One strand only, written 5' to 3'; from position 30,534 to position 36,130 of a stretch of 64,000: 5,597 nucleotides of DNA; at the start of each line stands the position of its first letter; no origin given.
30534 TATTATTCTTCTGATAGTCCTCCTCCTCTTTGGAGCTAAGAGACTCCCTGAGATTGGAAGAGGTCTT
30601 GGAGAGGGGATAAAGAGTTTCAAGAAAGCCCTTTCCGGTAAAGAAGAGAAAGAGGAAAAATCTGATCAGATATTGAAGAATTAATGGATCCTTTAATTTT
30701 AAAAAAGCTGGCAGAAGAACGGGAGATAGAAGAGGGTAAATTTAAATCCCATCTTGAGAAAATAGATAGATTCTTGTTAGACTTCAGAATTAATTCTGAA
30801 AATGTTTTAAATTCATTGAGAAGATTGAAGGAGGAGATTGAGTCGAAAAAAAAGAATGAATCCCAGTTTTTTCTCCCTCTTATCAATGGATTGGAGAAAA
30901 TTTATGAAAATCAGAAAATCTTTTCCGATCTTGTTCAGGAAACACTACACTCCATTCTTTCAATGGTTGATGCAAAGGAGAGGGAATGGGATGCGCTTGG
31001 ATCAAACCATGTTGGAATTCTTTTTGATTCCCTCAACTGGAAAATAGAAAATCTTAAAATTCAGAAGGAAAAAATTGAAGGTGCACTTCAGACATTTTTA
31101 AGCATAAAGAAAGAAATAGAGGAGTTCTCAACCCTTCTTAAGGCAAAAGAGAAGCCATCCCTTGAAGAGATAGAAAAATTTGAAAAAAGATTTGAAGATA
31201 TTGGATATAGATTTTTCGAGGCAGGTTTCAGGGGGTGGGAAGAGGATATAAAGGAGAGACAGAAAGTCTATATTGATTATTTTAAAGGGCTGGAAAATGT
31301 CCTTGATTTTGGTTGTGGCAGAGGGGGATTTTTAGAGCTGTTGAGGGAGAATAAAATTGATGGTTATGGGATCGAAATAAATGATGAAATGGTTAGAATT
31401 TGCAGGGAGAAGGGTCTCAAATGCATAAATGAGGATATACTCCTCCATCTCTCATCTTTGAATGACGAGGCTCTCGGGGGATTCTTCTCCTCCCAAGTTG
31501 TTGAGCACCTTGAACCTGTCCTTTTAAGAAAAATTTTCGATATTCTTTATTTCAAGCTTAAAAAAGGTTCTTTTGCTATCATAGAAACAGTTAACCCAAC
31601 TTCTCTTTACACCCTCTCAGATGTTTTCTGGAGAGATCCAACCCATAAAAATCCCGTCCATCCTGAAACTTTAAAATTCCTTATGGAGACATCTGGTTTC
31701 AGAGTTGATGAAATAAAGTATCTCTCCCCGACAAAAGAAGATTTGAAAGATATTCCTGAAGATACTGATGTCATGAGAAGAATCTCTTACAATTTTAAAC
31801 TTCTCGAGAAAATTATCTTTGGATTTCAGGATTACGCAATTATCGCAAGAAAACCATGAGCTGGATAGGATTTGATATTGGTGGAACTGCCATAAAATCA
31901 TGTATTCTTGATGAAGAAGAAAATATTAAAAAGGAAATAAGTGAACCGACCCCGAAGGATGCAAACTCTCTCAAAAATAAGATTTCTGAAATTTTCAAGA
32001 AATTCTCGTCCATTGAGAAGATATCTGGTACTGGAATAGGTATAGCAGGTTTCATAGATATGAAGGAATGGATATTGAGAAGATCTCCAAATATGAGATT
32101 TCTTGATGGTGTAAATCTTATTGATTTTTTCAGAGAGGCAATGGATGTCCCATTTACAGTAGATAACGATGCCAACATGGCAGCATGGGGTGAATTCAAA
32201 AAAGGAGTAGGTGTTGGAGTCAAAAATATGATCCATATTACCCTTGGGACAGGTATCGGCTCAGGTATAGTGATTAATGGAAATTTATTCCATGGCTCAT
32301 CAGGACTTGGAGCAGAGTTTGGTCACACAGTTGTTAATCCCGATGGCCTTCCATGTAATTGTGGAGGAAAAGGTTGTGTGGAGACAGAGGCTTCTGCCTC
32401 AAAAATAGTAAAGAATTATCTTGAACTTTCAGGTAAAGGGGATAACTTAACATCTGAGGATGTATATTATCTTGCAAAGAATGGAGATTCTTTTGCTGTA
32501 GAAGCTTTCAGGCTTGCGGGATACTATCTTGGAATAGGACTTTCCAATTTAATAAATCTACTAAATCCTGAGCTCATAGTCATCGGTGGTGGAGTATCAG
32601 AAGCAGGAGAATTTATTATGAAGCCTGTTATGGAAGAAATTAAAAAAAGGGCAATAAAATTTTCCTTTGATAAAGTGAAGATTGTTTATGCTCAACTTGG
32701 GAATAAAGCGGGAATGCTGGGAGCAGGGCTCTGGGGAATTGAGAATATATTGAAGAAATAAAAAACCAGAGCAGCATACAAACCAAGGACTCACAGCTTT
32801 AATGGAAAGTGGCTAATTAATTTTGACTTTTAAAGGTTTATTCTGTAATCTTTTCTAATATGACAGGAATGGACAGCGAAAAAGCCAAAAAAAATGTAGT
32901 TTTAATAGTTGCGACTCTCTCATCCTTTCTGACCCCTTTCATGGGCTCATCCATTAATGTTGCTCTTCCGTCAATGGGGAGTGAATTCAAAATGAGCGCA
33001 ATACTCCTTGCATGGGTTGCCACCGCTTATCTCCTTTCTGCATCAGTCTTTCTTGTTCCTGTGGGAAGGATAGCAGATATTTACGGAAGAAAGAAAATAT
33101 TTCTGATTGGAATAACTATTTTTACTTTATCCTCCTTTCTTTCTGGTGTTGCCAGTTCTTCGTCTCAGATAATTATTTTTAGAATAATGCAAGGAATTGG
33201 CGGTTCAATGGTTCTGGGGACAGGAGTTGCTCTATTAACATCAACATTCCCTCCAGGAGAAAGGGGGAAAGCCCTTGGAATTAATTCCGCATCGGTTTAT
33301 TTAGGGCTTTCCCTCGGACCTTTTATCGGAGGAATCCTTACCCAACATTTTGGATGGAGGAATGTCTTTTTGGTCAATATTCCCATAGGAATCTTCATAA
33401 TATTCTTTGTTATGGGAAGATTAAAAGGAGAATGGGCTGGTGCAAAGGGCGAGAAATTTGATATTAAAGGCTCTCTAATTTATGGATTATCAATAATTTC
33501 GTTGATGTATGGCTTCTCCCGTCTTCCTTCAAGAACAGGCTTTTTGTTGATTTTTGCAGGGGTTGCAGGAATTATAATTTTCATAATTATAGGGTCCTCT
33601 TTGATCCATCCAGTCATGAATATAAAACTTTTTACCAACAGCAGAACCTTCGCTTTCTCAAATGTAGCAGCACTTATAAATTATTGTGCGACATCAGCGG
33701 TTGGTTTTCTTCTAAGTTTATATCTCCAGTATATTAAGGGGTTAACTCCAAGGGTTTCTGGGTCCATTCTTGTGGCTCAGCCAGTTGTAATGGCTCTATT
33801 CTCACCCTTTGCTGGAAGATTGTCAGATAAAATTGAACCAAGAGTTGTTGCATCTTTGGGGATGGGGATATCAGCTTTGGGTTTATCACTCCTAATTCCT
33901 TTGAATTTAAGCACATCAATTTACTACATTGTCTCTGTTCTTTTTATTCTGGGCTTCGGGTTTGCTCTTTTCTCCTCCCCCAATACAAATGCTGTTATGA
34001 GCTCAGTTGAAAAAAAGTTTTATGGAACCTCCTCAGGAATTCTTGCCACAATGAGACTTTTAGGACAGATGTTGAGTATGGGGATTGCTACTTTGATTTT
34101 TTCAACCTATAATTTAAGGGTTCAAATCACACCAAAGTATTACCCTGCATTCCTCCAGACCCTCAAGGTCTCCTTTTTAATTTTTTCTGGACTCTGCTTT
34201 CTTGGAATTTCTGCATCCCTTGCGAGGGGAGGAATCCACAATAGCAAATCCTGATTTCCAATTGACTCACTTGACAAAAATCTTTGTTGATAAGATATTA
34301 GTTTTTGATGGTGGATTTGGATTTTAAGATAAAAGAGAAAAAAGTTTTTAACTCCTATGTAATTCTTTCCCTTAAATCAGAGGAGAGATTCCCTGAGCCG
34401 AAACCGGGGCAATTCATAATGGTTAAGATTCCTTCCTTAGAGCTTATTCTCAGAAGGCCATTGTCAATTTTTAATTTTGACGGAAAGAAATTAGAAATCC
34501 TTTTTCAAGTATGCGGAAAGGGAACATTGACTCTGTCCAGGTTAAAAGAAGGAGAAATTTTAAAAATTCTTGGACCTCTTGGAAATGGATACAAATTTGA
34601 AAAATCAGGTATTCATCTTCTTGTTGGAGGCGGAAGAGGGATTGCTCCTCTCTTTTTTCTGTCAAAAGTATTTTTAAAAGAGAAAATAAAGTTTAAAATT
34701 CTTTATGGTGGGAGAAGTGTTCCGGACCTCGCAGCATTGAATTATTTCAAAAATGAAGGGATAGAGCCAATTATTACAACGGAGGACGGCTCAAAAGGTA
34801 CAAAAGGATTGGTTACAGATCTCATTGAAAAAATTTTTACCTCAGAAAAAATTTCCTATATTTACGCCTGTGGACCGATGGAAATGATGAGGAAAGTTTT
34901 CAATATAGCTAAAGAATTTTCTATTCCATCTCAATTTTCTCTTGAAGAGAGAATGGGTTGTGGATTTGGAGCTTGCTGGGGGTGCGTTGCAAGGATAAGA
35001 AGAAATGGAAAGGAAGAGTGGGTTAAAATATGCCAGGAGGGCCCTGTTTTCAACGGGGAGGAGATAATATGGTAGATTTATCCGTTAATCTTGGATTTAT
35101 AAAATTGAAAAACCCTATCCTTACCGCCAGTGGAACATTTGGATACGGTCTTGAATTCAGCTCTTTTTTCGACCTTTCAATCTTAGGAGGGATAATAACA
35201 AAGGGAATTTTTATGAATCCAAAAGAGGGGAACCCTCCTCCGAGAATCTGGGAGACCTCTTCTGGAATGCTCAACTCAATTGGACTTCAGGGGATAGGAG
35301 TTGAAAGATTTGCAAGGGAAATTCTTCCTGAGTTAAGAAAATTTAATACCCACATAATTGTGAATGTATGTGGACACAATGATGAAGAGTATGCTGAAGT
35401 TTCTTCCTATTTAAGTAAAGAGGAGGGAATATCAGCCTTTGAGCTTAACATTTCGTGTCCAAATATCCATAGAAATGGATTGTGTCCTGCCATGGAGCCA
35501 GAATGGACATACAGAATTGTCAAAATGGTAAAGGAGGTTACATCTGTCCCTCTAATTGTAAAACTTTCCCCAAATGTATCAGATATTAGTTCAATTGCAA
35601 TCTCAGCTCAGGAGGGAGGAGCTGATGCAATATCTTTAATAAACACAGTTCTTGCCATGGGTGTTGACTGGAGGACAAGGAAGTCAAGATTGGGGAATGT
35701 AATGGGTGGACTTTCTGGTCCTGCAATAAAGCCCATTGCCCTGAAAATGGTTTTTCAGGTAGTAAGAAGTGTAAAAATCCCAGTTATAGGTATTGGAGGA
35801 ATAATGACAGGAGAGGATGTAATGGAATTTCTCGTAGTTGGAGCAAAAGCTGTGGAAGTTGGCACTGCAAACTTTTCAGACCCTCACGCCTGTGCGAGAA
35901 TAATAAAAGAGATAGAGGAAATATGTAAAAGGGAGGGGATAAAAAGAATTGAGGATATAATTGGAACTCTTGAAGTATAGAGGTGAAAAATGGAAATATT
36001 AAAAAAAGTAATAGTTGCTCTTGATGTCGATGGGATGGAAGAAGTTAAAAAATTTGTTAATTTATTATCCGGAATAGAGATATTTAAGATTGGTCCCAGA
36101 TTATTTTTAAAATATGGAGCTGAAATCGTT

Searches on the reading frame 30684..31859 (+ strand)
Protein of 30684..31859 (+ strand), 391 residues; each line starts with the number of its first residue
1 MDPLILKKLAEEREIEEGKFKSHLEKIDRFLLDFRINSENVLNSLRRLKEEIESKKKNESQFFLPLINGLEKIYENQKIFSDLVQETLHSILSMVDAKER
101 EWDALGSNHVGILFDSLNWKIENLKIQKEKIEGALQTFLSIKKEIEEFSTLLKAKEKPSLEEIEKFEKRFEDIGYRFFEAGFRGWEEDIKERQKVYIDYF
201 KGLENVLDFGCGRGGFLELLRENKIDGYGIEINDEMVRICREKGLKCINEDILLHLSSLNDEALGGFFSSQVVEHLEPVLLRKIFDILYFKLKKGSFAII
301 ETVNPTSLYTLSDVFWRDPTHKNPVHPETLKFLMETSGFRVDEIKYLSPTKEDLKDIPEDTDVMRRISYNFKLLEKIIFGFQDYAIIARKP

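Call 55: search_protein_families(library=pfam, proteins=[window:30684-31859:+], max_evalue=0.00001)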
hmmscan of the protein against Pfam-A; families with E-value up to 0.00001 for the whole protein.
window:30684-31859:+ (391 aa): 4 families
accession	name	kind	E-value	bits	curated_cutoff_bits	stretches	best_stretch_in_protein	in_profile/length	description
PF13489.12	Methyltransf_23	-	2.8e-12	47.1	27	1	200-343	20-163/164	Methyltransferase domain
PF07021.18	MetW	-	6.3e-11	42.7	21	1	204-271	15-83/193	Methionine biosynthesis protein MetW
PF08241.18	Methyltransf_11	-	2.1e-07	31.9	21.2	1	207-288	1-83/95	Methyltransferase domain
PF13649.12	Methyltransf_25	-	1.4e-06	29.4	27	1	206-294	1-95/97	Methyltransferase domain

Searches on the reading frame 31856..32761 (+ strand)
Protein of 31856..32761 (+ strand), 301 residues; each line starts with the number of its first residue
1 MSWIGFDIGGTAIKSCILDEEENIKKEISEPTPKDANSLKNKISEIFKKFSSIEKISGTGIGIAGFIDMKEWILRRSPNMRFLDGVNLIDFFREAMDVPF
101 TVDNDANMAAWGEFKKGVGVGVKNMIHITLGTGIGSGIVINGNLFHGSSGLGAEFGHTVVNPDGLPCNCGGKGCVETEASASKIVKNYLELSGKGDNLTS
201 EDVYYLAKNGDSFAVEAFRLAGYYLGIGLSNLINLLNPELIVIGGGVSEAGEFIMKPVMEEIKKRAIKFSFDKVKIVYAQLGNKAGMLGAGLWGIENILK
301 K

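Call 55: search_protein_families(library=pfam, proteins=[window:31856-32761:+], max_evalue=0.00001)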
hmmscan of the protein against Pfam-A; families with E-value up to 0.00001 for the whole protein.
window:31856-32761:+ (301 aa): 1 family
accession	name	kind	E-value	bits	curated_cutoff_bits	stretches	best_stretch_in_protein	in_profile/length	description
PF00480.26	ROK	-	3.5e-68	230.7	22.9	1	4-293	2-290/294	ROK family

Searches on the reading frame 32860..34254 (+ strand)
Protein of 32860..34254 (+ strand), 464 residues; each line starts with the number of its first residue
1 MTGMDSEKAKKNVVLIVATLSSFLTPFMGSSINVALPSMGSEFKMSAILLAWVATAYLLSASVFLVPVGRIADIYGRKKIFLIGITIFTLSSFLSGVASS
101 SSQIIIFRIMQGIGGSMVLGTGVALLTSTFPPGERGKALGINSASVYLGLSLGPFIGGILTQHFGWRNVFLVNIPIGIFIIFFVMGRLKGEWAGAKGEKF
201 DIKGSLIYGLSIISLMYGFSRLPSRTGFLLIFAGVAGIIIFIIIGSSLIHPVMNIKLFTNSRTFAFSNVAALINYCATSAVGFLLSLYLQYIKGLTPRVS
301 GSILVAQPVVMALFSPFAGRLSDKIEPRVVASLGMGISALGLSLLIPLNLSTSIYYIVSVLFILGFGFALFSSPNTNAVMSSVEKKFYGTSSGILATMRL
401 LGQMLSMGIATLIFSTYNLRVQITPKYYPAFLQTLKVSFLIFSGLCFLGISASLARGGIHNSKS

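Call 55: search_protein_families(library=pfam, proteins=[window:32860-34254:+], max_evalue=0.00001)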
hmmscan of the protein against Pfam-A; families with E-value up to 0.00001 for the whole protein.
window:32860-34254:+ (464 aa): 3 families
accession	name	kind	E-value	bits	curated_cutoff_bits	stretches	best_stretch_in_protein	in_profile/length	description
PF07690.21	MFS_1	-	1.1e-56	192.7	33.4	2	20-261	3-241/347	Major Facilitator Superfamily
PF05977.19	MFS_3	-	7.9e-09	34.9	27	1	34-184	31-186/524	Transmembrane secretion effector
PF00083.30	Sugar_tr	-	1.3e-08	34.7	22.3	1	38-185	36-189/452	Sugar (and other) transporter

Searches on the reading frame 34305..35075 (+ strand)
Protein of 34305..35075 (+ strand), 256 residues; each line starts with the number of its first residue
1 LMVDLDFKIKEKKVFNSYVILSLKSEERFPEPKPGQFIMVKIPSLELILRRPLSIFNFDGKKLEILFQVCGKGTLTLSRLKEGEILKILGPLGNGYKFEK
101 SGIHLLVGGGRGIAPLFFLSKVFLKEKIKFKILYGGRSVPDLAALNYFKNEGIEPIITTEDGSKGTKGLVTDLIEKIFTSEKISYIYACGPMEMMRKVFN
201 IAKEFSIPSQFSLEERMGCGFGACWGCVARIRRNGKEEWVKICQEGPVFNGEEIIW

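Call 55: search_protein_families(library=pfam, proteins=[window:34305-35075:+], max_evalue=0.00001)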
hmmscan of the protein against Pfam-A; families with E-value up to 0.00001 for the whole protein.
window:34305-35075:+ (256 aa): 2 families
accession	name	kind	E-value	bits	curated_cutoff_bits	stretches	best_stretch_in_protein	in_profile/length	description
PF10418.14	DHODB_Fe-S_bind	-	2e-14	53.5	23.9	1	214-254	1-40/41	Iron-sulfur cluster binding domain of dihydroorotate dehydrogenase B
PF00175.26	NAD_binding_1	-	9.6e-08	33.1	22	1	106-198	1-107/109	Oxidoreductase NAD-binding domain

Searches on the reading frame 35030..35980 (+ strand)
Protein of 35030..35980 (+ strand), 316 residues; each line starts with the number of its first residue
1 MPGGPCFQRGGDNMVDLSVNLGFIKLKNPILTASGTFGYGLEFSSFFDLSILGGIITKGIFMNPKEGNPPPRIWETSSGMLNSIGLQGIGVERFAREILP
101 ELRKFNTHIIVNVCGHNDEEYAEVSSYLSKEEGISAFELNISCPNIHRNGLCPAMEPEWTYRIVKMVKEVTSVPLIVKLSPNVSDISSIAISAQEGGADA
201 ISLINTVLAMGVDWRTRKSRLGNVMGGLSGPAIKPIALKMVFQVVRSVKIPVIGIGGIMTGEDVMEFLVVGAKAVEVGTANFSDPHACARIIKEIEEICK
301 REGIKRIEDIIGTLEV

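Call 55: search_protein_families(library=pfam, proteins=[window:35030-35980:+], max_evalue=0.00001)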
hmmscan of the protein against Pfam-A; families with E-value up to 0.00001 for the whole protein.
window:35030-35980:+ (316 aa): 5 families
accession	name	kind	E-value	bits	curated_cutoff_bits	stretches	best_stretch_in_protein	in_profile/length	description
PF01180.27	DHO_dh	-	1.4e-73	248.1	27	1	17-298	2-290/291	Dihydroorotate dehydrogenase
PF01207.24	Dus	-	2.8e-08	33.7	20.4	1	107-300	54-235/311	Dihydrouridine synthase (Dus)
PF03060.21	NMO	-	2.7e-07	30.7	28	1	222-280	164-224/331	Nitronate monooxygenase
PF00977.27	His_biosynth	-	6.8e-06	26.1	23.6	0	235-297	59-121/228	Histidine biosynthesis protein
PF01070.24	FMN_dh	-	8.2e-06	25.5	24.9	0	237-279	259-303/350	FMN-dependent dehydrogenase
